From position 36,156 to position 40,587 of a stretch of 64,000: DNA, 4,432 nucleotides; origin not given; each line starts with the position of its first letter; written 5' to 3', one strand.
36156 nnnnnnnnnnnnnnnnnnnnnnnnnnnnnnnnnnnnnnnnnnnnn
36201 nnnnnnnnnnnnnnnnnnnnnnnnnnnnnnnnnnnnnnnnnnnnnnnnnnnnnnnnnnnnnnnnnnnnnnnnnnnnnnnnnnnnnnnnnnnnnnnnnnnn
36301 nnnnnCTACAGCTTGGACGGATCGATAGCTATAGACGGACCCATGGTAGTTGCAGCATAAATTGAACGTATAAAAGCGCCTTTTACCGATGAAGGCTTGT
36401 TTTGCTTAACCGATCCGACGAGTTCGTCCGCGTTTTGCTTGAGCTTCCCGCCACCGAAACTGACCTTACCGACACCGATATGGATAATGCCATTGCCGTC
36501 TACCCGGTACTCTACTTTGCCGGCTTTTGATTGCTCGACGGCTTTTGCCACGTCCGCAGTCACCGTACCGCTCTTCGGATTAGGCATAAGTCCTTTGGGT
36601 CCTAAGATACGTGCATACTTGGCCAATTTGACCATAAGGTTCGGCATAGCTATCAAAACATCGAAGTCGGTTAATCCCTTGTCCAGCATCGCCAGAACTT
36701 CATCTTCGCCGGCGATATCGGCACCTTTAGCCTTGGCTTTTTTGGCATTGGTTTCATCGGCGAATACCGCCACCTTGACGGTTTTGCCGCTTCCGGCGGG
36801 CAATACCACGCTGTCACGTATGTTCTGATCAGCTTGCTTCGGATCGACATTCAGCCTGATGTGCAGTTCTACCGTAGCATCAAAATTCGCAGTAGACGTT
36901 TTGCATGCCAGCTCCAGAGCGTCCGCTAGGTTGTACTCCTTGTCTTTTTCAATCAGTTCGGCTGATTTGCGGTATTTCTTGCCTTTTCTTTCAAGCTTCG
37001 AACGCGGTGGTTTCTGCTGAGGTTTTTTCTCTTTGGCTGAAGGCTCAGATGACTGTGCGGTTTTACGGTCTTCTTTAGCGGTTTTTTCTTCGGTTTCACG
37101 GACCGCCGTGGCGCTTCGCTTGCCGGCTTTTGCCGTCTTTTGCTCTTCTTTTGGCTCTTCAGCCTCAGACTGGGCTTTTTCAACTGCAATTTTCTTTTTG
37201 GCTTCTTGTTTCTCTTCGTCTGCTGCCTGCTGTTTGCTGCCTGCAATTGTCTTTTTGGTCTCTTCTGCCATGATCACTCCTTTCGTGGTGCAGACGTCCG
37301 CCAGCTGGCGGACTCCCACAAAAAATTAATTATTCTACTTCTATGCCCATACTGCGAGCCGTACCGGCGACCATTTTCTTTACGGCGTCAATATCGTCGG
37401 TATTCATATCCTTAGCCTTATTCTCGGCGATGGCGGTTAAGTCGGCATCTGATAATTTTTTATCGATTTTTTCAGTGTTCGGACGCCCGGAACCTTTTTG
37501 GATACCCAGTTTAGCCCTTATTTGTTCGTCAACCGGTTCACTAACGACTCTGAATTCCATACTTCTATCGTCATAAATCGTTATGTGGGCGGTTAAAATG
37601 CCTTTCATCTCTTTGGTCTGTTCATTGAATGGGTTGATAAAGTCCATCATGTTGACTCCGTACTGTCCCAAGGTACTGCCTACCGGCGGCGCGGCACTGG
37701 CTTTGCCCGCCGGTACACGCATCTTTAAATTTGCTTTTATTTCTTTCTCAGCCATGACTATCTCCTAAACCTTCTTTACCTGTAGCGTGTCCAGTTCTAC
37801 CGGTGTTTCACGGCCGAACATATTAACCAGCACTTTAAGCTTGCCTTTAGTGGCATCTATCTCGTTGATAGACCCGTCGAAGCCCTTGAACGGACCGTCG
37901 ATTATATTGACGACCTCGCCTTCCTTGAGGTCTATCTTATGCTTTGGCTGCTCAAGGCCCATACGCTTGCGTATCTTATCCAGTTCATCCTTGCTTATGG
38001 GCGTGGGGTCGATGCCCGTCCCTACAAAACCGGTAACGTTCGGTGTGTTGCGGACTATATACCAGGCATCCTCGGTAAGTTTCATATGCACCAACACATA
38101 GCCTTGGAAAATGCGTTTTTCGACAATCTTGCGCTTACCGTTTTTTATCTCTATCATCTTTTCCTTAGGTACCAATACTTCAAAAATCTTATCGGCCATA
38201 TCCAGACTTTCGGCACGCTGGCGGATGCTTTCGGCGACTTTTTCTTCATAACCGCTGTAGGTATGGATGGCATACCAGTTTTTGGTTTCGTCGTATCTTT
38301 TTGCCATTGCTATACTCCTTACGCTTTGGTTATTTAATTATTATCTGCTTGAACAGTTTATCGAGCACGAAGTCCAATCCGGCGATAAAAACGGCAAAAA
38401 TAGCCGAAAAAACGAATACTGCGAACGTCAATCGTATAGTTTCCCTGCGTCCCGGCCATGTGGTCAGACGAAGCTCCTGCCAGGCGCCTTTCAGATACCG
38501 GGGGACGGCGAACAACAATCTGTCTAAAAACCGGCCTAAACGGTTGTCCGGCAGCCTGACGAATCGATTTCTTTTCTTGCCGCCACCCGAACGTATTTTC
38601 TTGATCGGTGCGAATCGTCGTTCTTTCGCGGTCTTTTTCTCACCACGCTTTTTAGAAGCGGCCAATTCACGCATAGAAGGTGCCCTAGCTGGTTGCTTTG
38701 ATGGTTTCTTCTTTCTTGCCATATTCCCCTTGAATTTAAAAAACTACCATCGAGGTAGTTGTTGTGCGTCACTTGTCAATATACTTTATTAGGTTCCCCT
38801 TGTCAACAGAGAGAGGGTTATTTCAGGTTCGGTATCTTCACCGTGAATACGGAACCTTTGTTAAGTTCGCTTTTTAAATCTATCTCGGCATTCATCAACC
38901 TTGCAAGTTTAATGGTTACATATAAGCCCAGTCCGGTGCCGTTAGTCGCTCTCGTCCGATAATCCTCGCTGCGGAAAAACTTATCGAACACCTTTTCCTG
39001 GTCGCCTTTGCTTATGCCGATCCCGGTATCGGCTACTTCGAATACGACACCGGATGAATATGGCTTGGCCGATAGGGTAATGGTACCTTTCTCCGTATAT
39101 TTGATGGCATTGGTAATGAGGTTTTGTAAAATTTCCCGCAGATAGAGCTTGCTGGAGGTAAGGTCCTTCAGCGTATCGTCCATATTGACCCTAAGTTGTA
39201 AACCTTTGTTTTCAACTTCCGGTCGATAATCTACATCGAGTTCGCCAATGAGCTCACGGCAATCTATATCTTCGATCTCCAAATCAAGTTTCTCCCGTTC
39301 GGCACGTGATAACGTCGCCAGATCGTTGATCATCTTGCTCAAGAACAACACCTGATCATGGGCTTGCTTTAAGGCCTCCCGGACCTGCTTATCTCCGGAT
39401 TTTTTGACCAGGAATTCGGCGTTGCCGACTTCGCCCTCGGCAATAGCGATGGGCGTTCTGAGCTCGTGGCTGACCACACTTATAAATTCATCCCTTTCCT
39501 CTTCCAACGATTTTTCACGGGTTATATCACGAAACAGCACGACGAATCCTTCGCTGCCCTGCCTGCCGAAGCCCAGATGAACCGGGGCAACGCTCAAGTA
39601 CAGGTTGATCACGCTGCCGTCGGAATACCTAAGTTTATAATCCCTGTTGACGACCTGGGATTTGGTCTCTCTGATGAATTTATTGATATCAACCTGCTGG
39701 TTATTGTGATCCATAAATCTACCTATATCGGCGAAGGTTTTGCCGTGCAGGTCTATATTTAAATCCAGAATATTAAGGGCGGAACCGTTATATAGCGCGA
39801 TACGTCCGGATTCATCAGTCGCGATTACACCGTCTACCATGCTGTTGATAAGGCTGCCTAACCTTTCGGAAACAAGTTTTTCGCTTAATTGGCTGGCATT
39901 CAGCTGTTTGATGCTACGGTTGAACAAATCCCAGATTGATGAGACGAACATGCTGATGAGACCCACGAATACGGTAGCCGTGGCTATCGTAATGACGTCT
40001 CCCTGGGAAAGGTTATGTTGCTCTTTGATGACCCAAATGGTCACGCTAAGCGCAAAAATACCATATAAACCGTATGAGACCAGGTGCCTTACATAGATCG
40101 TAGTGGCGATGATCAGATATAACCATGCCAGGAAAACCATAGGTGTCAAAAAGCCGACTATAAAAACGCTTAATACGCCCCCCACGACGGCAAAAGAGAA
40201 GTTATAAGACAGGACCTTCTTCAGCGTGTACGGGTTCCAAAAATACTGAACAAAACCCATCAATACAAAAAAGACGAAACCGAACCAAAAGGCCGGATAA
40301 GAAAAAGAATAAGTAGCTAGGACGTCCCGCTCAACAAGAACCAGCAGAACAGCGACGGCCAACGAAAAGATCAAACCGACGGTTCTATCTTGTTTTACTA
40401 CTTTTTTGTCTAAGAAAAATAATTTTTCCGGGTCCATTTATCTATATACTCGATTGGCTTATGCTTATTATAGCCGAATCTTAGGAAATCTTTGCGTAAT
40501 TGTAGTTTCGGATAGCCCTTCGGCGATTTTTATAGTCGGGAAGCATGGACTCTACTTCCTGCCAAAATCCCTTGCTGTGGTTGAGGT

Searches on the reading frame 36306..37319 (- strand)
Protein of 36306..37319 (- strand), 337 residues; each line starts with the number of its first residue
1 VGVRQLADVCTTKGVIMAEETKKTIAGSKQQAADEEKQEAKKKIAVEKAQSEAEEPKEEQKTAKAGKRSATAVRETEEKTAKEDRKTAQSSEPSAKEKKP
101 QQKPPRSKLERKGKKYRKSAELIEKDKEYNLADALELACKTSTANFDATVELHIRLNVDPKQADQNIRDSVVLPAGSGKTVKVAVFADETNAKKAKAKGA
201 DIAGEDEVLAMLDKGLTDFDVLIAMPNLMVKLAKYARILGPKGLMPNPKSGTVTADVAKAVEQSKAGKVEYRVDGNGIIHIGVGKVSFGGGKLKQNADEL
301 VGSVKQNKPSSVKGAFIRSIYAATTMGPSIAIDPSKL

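Call 54: search_protein_families(library=pfam, proteins=[window:36306-37319:-], max_evalue=0.0001)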
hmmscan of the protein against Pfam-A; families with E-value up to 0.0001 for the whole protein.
window:36306-37319:- (337 aa): 1 family
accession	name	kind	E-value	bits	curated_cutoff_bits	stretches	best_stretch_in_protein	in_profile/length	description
PF00687.26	Ribosomal_L1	-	4.7e-56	190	32.2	1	140-328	3-198/198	Ribosomal protein L1p/L10e family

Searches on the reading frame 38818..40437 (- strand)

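Call 54: search_protein_families(library=pfam, proteins=[window:38818-40437:-], max_evalue=0.0001)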
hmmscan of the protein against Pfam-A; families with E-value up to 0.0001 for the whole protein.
window:38818-40437:- (539 aa): 5 families
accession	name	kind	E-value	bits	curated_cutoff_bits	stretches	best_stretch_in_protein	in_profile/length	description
PF02518.31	HATPase_c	-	1.4e-25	90.3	26.4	1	432-537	5-109/111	Histidine kinase-, DNA gyrase B-, and HSP90-like ATPase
PF00512.31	HisKA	-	4.7e-10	39.8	26.9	1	315-381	2-65/66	His Kinase A (phospho-acceptor) domain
PF13426.13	PAS_9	-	1.4e-07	32.2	27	1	202-306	2-102/103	PAS domain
PF12860.13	PAS_7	-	1.2e-05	25.8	27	1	197-312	1-114/115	PAS fold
PF00989.32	PAS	-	8.6e-05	23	22.6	0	193-305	3-113/113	PAS fold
